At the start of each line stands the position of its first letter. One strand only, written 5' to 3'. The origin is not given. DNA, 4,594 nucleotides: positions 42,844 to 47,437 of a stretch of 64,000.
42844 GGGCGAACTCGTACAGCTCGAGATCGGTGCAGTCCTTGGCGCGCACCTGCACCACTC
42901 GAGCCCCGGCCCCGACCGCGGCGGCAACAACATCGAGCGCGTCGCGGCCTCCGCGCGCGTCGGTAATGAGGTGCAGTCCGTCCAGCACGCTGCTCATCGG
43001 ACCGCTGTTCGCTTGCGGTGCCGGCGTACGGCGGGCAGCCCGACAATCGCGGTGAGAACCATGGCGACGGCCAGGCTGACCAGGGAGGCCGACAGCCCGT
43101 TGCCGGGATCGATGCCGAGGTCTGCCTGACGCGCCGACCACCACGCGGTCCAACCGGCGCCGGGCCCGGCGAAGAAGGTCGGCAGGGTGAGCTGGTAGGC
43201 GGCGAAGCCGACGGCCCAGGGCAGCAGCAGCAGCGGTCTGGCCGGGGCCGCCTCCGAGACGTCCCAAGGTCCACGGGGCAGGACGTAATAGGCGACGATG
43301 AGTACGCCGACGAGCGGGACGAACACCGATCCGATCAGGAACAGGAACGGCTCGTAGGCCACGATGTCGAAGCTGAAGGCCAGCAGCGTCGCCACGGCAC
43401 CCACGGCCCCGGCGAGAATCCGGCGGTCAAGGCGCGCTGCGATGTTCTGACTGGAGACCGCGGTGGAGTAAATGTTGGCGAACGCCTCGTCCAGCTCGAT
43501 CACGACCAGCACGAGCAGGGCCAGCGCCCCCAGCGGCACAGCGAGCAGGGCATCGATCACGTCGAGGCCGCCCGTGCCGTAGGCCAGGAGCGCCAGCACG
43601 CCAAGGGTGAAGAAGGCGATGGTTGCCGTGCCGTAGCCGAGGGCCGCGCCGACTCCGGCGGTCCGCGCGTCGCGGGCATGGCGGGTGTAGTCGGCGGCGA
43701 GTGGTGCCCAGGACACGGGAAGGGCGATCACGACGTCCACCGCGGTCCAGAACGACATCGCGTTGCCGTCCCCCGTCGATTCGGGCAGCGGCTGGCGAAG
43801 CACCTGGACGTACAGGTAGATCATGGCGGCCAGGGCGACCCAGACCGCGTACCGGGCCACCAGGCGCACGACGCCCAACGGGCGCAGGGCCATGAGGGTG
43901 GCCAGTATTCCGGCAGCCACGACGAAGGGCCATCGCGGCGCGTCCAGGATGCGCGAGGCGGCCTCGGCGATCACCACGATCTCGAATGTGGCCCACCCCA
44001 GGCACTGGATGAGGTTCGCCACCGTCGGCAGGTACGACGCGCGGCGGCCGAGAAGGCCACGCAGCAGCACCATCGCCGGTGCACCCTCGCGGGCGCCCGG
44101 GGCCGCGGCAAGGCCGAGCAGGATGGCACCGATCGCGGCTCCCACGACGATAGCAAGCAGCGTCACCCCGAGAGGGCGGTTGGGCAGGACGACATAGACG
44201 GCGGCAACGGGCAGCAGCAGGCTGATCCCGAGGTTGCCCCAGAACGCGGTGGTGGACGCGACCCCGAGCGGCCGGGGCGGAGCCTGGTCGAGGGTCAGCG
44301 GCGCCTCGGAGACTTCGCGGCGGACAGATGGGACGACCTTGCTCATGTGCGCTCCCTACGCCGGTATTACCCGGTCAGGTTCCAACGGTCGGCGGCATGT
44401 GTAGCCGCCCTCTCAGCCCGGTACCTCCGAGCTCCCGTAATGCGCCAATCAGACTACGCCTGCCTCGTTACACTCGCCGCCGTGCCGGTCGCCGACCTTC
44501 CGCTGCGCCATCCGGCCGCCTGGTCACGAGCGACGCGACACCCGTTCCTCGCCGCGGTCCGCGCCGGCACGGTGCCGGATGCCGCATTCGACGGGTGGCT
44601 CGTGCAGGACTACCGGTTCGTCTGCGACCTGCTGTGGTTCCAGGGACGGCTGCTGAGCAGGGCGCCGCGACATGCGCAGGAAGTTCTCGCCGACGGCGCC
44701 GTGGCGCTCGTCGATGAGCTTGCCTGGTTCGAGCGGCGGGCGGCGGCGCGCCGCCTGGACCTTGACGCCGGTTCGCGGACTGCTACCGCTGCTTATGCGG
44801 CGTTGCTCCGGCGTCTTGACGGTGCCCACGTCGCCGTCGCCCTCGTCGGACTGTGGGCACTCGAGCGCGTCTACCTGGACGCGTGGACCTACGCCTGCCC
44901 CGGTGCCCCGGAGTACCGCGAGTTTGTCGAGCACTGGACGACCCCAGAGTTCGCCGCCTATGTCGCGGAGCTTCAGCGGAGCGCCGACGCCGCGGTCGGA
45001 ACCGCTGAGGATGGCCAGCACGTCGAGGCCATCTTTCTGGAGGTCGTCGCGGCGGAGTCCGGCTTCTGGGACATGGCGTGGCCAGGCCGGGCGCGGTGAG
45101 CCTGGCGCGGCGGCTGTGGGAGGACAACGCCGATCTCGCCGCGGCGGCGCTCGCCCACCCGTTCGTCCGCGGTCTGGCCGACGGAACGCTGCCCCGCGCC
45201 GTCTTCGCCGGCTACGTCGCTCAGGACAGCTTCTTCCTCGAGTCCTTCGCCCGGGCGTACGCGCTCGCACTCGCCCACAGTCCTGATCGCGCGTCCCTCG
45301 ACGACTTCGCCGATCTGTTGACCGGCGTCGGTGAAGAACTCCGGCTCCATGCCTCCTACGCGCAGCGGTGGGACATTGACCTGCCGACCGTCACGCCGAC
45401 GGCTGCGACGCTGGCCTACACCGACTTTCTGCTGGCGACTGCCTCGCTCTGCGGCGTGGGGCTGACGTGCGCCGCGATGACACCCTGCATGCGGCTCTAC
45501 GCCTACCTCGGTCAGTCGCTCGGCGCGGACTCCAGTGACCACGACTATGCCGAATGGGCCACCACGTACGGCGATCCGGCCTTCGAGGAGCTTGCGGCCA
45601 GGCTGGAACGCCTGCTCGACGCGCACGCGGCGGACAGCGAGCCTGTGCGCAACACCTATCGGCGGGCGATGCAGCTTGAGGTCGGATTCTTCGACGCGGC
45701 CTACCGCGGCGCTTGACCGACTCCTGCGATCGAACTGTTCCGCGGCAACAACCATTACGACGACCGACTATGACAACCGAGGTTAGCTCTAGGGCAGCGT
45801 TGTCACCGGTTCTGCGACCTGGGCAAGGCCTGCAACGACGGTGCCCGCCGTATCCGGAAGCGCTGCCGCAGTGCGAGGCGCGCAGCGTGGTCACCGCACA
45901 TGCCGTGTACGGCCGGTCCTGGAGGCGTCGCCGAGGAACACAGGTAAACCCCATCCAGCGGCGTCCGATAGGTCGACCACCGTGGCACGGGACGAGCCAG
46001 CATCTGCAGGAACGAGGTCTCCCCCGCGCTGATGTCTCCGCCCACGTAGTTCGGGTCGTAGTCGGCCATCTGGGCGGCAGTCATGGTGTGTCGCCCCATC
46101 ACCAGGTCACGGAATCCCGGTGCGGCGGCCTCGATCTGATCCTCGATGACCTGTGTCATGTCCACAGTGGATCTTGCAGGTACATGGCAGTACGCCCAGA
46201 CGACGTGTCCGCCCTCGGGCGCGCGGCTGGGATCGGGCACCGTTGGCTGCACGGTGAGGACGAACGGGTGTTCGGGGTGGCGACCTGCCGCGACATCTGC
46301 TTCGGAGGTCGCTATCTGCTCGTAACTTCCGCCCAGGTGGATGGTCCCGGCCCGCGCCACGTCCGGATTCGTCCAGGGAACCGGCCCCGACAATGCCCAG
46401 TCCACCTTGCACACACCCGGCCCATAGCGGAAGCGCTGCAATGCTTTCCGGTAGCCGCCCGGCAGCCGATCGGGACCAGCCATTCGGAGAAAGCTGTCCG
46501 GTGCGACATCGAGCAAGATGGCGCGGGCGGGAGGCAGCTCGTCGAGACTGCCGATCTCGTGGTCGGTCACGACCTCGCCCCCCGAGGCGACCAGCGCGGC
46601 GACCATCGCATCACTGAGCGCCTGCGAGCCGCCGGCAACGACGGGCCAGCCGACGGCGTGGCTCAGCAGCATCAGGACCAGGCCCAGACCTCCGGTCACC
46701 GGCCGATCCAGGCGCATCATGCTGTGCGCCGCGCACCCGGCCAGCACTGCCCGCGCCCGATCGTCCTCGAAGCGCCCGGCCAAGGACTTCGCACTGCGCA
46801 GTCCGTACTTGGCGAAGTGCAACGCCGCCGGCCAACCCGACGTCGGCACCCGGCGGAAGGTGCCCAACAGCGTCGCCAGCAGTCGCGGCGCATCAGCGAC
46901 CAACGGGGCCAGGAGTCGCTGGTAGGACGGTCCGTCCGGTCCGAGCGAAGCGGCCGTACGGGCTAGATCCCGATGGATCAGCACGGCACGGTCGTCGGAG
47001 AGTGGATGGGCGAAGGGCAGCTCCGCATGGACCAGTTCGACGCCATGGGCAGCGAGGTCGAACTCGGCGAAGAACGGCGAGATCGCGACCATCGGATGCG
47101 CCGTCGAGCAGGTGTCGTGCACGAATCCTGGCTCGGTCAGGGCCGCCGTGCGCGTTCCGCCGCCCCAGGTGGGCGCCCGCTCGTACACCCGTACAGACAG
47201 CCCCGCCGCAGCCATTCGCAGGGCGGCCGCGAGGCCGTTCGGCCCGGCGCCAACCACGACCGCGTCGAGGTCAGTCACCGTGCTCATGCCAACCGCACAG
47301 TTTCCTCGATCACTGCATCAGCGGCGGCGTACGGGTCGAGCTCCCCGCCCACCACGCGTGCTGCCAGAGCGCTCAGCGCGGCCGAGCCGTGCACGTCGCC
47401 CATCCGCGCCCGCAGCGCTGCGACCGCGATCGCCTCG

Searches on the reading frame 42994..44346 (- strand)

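Call 49: search_protein_families(library=pfam, proteins=[window:42994-44346:-], max_evalue=0.001)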
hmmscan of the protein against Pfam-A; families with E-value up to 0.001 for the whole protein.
window:42994-44346:- (450 aa): 1 family
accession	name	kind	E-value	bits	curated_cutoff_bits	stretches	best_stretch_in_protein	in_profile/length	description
PF02133.21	Transp_cyt_pur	-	8.4e-15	54.9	23.5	1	62-359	44-376/440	Permease for cytosine/purines, uracil, thiamine, allantoin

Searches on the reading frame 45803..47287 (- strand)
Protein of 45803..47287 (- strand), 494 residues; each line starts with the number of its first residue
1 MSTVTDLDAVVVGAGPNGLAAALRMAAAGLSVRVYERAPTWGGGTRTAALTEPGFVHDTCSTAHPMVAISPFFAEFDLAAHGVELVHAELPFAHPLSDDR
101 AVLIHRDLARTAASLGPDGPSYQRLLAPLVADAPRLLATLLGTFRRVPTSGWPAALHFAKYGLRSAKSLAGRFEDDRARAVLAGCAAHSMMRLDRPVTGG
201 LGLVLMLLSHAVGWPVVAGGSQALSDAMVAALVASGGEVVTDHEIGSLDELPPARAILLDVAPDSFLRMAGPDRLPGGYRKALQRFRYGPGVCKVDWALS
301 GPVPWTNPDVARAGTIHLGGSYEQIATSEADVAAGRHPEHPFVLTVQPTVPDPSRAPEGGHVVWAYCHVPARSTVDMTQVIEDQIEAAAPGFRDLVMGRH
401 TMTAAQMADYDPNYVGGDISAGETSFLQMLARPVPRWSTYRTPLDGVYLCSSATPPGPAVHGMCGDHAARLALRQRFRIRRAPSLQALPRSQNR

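Call 49: search_protein_families(library=pfam, proteins=[window:45803-47287:-], max_evalue=0.001)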
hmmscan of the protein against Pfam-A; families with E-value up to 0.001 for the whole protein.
window:45803-47287:- (494 aa): 7 families
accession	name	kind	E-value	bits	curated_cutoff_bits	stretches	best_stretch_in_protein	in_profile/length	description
PF13450.12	NAD_binding_8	-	1.2e-09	38.7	21.9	1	11-65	1-53/68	NAD(P)-binding Rossmann-like domain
PF01266.30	DAO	-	2.4e-08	34.3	27.9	1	8-174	1-167/353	FAD dependent oxidoreductase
PF12831.13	FAD_oxidored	-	5.4e-06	26.4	27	1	8-51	1-43/416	FAD dependent oxidoreductase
PF00890.30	FAD_binding_2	-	1e-05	25.4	20.4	1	8-47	1-40/414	FAD binding domain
PF01946.23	Thi4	-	1.2e-05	25.1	26.2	1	4-46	15-58/235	Thi4 family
PF07992.20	Pyr_redox_2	-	0.00024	21.1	26.1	1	8-45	2-41/291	Pyridine nucleotide-disulphide oxidoreductase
PF03486.20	HI0933_like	-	0.00093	19.1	50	0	8-42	2-36/244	HI0933-like protein Rossmann domain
